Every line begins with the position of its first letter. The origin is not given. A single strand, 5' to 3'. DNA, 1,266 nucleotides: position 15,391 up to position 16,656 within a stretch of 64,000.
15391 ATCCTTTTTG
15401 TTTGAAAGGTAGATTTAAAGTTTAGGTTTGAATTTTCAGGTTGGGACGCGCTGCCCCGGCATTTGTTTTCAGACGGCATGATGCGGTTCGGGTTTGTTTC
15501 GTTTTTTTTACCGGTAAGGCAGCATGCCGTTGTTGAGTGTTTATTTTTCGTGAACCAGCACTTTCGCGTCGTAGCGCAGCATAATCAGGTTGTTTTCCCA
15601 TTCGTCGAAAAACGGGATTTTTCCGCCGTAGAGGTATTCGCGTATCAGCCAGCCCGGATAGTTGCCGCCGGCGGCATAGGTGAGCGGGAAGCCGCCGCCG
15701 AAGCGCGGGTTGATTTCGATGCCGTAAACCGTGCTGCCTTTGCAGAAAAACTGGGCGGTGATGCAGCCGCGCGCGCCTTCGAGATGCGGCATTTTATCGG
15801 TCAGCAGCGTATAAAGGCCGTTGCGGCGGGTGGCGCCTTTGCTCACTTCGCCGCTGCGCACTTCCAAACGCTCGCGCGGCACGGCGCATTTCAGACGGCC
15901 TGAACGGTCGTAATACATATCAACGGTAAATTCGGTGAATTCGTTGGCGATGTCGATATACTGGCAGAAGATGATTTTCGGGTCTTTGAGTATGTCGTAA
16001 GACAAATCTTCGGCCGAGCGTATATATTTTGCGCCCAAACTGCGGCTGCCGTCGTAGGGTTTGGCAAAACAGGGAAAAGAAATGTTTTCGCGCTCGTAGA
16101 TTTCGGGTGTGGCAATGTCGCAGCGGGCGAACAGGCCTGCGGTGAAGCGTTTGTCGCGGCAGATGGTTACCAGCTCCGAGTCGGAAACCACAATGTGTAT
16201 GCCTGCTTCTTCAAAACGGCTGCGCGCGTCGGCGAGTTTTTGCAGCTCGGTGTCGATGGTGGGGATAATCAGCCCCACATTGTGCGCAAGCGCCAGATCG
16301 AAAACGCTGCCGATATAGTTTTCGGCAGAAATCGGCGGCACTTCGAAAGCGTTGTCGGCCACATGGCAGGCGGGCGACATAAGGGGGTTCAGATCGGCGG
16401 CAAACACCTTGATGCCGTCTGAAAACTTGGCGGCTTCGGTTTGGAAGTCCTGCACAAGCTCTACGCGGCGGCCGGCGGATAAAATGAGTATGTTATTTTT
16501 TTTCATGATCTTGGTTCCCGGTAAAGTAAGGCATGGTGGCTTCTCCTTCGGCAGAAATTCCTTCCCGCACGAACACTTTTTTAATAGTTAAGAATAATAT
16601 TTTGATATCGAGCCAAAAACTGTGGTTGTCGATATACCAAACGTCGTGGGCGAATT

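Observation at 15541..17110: PglB2-like arrangement split into separate PGT and ATP-grasp genes overlapping by 14 nt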

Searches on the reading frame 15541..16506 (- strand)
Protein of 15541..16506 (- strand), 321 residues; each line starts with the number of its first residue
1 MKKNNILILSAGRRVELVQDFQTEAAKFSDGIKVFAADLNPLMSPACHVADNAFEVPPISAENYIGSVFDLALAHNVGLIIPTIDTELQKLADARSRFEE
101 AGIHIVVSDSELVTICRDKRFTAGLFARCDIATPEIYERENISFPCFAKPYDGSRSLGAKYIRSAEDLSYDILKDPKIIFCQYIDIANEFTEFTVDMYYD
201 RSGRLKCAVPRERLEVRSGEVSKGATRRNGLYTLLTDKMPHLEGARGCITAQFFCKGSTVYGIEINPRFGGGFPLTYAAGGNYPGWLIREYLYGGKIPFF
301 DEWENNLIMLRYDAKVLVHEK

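Call 4: search_protein_families(library=pfam, proteins=[window:15541-16506:-])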
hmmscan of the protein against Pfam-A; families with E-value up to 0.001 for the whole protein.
window:15541-16506:- (321 aa): 4 families
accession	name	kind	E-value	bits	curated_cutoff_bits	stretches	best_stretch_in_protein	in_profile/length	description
PF21360.3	PylC-like_N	-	3.1e-23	82.2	27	1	6-106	1-96/96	PylC-like, N-terminal domain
PF15632.11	ATPgrasp_Ter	-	8.4e-12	45.4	29.1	1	191-293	14-110/131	ATP-grasp in the biosynthetic pathway with Ter operon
PF02655.19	ATP-grasp_3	-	1.1e-06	29.3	23.2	1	116-271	1-159/160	ATP-grasp domain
PF13535.11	ATP-grasp_4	-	0.00098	19.2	27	0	142-205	1-78/160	ATP-grasp domain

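Call 6: find_homologous_proteins(query=window:15541-16506:-)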
Query window:15541-16506:- (321 aa): 6771 proteins with E <= 0.001 among 8000 candidates; the best 120 are listed.
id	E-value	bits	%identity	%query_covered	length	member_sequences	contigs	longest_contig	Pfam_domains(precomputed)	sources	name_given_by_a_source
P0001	4.8e-217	737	100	100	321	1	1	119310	PF15632.12,PF02655.20,PF21360.4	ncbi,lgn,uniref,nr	ncbi:ATP-grasp domain-containing protein [Neisseria sp.]|uniref:ATP-grasp domain-containing protein 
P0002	2.4e-204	696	94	100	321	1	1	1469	PF15632.12,PF02655.20,PF21360.4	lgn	-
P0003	2.3e-197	673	91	99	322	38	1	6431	PF15632.12,PF02655.20,PF21360.4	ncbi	-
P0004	6.1e-193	658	89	98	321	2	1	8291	PF15632.12,PF02655.20,PF21360.4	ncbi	-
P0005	8.1e-187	638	86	100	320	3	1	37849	PF15632.12,PF02655.20,PF21360.4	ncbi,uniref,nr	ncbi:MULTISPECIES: ATP-grasp domain-containing protein [unclassified Neisseria]|uniref:ATP-grasp dom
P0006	1.3e-185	634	85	99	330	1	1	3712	PF15632.12,PF02655.20,PF21360.4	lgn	-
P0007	5.7e-184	629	85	100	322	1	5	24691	PF15632.12,PF02655.20,PF21360.4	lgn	-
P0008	1.5e-181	621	84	100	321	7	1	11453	PF15632.12,PF02655.20,PF21360.4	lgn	-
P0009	6.4e-177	606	83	99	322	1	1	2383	PF15632.12,PF02655.20,PF21360.4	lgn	-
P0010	1.7e-175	601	81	100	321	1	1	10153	PF15632.12,PF02655.20,PF21360.4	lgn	-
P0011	5.7e-174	596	81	98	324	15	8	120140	PF15632.12,PF02655.20,PF21360.4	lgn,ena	-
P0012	1.6e-169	581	78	100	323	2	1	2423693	PF15632.12,PF02655.20,PF21360.4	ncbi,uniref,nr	ncbi:ATP-grasp domain-containing protein [Neisseria zalophi]|uniref:ATP-grasp domain-containing prot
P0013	1.1e-159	549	75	100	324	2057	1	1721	PF15632.12,PF02655.20,PF21360.4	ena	-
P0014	6.4e-159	546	76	99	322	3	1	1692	PF15632.12,PF02655.20,PF21360.4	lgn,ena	-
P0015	1.0e-158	546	75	100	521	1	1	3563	PF15632.12,PF02655.20,PF21360.4,PF02397.23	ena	-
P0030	1.6e-151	522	72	100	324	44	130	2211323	PF15632.12,PF02655.20,PF21360.4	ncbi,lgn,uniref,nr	ncbi:ATP-grasp domain-containing protein [Neisseria meningitidis]|uniref:ATP-grasp domain-containing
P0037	3.3e-149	514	71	99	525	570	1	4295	PF15632.12,PF21360.4,PF02397.23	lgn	-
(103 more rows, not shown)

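Call 15: find_related_loci(query=window:15541-16506:-, collection=genome_contigs, flank=10000)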
Query window:15541-16506:- (321 aa) in genome_contigs; peptide patterns used: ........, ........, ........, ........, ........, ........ (x = any residue, [..] = any of these).
468 stretches matched a pattern; 95 encode a relative of the query (tblastn E <= 1e-3); the best 80 are kept; 80 distinct loci.
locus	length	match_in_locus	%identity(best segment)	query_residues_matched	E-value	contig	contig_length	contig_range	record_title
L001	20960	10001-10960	89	1-320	0e+0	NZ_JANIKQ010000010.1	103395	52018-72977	Neisseria dentiae strain 1292RC1 21462_28_10, whole genome shotgun sequence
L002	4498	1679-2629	90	5-321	0e+0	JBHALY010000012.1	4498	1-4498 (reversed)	MAG: Neisseria dentiae isolate D-37_MAG_40 D-37__3768, whole genome shotgun sequence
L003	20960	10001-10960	86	1-320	0e+0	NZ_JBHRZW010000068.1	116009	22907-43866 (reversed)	Neisseria musculi strain CCUG 68283 platanus_K_default_68, whole genome shotgun sequence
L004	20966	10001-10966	75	1-320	1e-165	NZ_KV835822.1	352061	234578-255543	Neisseria sp. HMSC078H04 Scaffold74, whole genome shotgun sequence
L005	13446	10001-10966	75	1-320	4e-165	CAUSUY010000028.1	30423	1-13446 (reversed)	MAG TPA_asm: uncultured Neisseria sp. isolate DRR247343_bin.14_MetaWRAP_v1.3_MAG genome assembly, contig: ERZ14222128.10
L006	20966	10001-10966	74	1-320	4e-164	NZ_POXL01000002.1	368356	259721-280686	Neisseria subflava strain C2011009653 C2011009653_S23_ctg_861, whole genome shotgun sequence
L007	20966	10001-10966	74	1-320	5e-163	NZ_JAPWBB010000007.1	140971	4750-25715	Neisseria sp. 27098_8_112 contig00007, whole genome shotgun sequence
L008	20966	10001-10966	72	2-321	4e-162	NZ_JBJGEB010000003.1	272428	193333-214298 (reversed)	Neisseria oralis strain EXNM717 11583771, whole genome shotgun sequence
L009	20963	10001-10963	74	2-320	5e-162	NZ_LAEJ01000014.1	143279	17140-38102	Neisseria flavescens strain CD-NF3 seq0048, whole genome shotgun sequence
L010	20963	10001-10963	74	2-320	2e-161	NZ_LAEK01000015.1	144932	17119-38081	Neisseria flavescens strain CNF seq0091, whole genome shotgun sequence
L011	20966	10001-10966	73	1-320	4e-160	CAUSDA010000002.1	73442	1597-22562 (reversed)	MAG TPA_asm: uncultured Neisseria sp. isolate ERR9969139_bin.24_MetaWRAP_v1.3_MAG genome assembly, contig: ERZ21615949.1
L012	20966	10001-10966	72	1-320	3e-160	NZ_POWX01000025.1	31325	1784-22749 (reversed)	Neisseria mucosa strain C2008000159 C2008000159_S12_ctg_3125, whole genome shotgun sequence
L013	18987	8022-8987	73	1-320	6e-160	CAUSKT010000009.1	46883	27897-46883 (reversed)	MAG TPA_asm: uncultured Neisseria sp. isolate SRR5395374_bin.13_MetaWRAP_v1.3_MAG genome assembly, contig: ERZ14221179_2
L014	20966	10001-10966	72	1-320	1e-159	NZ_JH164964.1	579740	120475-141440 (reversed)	Neisseria sp. GT4A_CT1 supercont1.1, whole genome shotgun sequence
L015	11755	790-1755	72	1-320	1e-159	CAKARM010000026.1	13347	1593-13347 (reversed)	MAG TPA_asm: uncultured Neisseria sp. isolate SRR15235657_bin.5_metaWRAP_v1.1_MAG genome assembly, contig: NODE_374_leng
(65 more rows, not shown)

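Call 19: find_encoding_contigs(protein=P0030, flank=8000, max_places=3)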
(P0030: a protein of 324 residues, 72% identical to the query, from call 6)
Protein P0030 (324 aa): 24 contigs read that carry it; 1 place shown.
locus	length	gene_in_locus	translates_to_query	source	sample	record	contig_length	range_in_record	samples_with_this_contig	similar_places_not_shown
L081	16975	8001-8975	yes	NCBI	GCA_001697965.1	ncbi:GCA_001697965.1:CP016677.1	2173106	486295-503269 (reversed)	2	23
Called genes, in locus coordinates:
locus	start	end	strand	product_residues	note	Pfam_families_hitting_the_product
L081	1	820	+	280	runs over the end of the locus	PF13230:GATase_4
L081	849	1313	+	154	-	PF22811:Zn_ribbon_NrdR, PF03477:ATP-cone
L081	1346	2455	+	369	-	PF00383:dCMP_cyt_deam_1, PF14437:MafB19-deam, PF01872:RibD_C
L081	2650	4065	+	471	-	-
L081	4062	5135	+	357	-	PF13439:Glyco_transf_4, PF13477:Glyco_trans_4_2, PF13579:Glyco_trans_4_4, PF00534:Glycos_transf_1, PF13692:Glyco_trans_1_4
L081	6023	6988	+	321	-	PF13936:HTH_38, PF13565:HTH_32, PF00665:rve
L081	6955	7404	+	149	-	PF13692:Glyco_trans_1_4 (weak)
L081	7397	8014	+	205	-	PF02397:Bac_transf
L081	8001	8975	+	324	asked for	PF21360:PylC-like_N, PF02655:ATP-grasp_3 (faint), PF15632:ATPgrasp_Ter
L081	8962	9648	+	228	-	PF00702:Hydrolase, PF13419:HAD_2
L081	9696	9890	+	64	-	-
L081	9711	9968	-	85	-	-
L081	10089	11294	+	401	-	PF01053:Cys_Met_Meta_PP (faint), PF01041:DegT_DnrJ_EryC1, PF01212:Beta_elim_lyase (weak)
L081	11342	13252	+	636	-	PF13727:CoA_binding_3 (weak), PF01073:3Beta_HSD (faint), PF01370:Epimerase, PF02719:Polysacc_synt_2, PF04321:RmlD_sub_bind (faint), PF16363:GDP_Man_Dehyd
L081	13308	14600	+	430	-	PF00155:Aminotran_1_2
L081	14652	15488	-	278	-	PF02811:PHP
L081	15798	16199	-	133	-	-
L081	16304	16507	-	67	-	-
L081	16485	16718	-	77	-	PF13275:S4_2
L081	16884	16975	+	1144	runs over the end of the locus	PF02811:PHP, PF07733:DNA_pol3_alpha, PF17657:DNA_pol3_finger, PF14579:HHH_6, PF01336:tRNA_anti-codon, PF20914:DNA_pol_IIIA_C (weak)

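Call 23: search_protein_families(library=ncbifam, proteins=[window:15541-16506:-, L081:8962-9648:+])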
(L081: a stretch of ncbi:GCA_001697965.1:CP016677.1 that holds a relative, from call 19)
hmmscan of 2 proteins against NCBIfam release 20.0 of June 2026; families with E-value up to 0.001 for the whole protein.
window:15541-16506:- (321 aa): 8 families
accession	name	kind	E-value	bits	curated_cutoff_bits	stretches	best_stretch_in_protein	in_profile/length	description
NF009405.0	PRK12767.1-4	equivalog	2.5e-115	384.9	390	1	4-320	1-317/320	carbamoyl phosphate synthase-like protein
NF009406.0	PRK12767.1-5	equivalog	9.9e-48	162.9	271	1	3-319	2-321/327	carbamoyl phosphate synthase-like protein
NF009404.0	PRK12767.1-3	equivalog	2e-43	148.6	316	1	5-318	2-333/344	carbamoyl phosphate synthase-like protein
NF009403.0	PRK12767.1-2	equivalog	2.4e-40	138.8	286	2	5-228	2-224/342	carbamoyl phosphate synthase-like protein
NF009402.0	PRK12767.1-1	equivalog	3.9e-36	124.5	218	1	31-320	29-325/329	carbamoyl phosphate synthase-like protein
TIGR03909.1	pyrrolys_PylC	equivalog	6.2e-10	38.3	248.3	1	72-170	57-151/374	3-methylornithine--L-lysine ligase PylC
NF053643.1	Ddl_archaea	equivalog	1e-06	28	500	1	69-185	54-181/367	putative pseudomurein biosynthesis ATP-grasp protein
NF012217.1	D_ala_D_lac_VanA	exception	0.00033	20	775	1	96-173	110-195/343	D-alanine--(R)-lactate ligase VanA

L081:8962-9648:+ (228 aa): 12 families
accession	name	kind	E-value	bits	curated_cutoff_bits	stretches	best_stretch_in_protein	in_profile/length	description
TIGR02253.1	CTE7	subfamily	1.4e-23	83.9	169.75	1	10-221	4-221/221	TIGR02253 family HAD-type hydrolase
TIGR02254.1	YjjG_YfnB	equivalog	3.9e-13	49.4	159.9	1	95-187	103-194/223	YjjG family noncanonical pyrimidine nucleotidase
NF053830.1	RUBPPhHalo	equivalog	4.9e-12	46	330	1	107-223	121-233/234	ribulose-1,5-bisphosphate 5-phosphatase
TIGR02252.1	DREG-2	subfamily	1.6e-09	37.8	155.2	1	123-185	138-200/203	HAD hydrolase, REG-2-like, family IA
NF006976.0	PRK09449.1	equivalog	3.7e-09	36.4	183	1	109-224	114-222/225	pyrimidine 5'-nucleotidase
TIGR01549.1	HAD-SF-IA-v1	subfamily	7.2e-09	36.2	23.3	1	108-182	79-148/149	HAD-IA family hydrolase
NF052576.1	PymNtasePynAStpc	equivalog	4.7e-07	29.6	350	1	109-224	119-227/229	pyrimidine 5'-nucleotidase PynA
TIGR01993.1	Pyr-5-nucltdase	equivalog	5.9e-07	29.4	142.9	0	108-187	100-181/183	pyrimidine 5'-nucleotidase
NF009695.0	PRK13222.1-2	equivalog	6.6e-07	29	225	1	111-225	116-223/226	phosphoglycolate phosphatase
NF009804.0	PRK13288.1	equivalog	8.1e-06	25.5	218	1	10-226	5-212/215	pyrophosphatase PpaX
TIGR01509.1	HAD-SF-IA-v3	subfamily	0.00015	22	29.4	0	116-188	84-153/154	HAD-IA family hydrolase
TIGR01662.1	HAD-SF-IIIA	subfamily_domain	0.00057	20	44.6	0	138-183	84-132/141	HAD-IIIA family hydrolase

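Call 36: search_solved_structures(query=window:15541-16506:-, max_evalue=0.01)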
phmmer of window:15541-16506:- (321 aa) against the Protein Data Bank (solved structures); distinct sequences matched with E-value up to 0.01: 4.
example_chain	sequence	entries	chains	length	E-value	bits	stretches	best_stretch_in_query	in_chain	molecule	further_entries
2pn1_A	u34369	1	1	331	3.3e-35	125.1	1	1-318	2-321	Carbamoylphosphate synthase large subunit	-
2czg_A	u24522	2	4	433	0.00063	22.3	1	16-276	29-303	phosphoribosylglycinamide formyl transferase | 433aa long hypothetical phosphoribosylglycinamide formyl transferase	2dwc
1e4e_A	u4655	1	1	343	0.00085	21.8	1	95-173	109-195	VANCOMYCIN/TEICOPLANIN A-TYPE RESISTANCE PROTEIN VANA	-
1e4e_B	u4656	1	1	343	0.00086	21.8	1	95-173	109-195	VANCOMYCIN/TEICOPLANIN A-TYPE RESISTANCE PROTEIN VANA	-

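Call 38: find_encoding_contigs(protein=P0037, flank=3000, max_places=3)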
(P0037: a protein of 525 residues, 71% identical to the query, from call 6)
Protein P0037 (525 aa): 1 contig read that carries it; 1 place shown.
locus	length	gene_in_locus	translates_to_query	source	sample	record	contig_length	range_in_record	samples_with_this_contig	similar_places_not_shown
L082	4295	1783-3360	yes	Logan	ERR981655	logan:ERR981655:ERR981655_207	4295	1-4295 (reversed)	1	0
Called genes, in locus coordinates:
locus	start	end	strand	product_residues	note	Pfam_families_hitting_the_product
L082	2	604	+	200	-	?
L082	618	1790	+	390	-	PF00534:Glycos_transf_1, PF13692:Glyco_trans_1_4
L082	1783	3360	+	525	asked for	PF02397:Bac_transf, PF21360:PylC-like_N, PF15632:ATPgrasp_Ter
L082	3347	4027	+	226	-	PF00702:Hydrolase, PF13419:HAD_2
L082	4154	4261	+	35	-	-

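Call 43: find_encoding_contigs(protein=window:15541-16506:-, flank=2000, max_places=5)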
Protein window:15541-16506:- (321 aa): 5 contigs read that carry it; 4 places shown.
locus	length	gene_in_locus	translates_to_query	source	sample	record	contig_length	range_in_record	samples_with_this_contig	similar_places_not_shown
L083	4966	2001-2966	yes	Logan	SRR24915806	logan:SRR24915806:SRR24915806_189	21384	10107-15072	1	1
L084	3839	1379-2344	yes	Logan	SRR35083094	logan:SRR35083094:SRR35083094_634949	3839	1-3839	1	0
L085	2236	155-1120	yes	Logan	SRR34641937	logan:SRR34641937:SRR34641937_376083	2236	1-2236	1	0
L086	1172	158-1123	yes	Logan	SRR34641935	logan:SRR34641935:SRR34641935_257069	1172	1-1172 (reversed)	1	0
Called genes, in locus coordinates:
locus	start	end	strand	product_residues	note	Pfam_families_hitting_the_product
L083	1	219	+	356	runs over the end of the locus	PF13439:Glyco_transf_4, PF13477:Glyco_trans_4_2, PF13579:Glyco_trans_4_4, PF00534:Glycos_transf_1, PF13692:Glyco_trans_1_4, PF13524:Glyco_trans_1_2 (weak)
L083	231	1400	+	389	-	PF00534:Glycos_transf_1, PF13692:Glyco_trans_1_4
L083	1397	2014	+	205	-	PF02397:Bac_transf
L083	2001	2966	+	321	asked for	PF21360:PylC-like_N, PF02655:ATP-grasp_3 (weak), PF15632:ATPgrasp_Ter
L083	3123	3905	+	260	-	PF00551:Formyl_trans_N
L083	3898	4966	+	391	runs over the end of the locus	PF01041:DegT_DnrJ_EryC1, PF01212:Beta_elim_lyase (weak)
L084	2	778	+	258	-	?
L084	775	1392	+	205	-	PF02397:Bac_transf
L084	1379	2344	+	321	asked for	PF21360:PylC-like_N, PF02655:ATP-grasp_3 (weak), PF15632:ATPgrasp_Ter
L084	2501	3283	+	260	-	PF00551:Formyl_trans_N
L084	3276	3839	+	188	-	?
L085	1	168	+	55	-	?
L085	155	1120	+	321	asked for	PF21360:PylC-like_N, PF02655:ATP-grasp_3 (weak), PF15632:ATPgrasp_Ter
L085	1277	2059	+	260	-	PF00551:Formyl_trans_N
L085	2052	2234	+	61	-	?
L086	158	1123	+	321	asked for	PF21360:PylC-like_N, PF02655:ATP-grasp_3 (weak), PF15632:ATPgrasp_Ter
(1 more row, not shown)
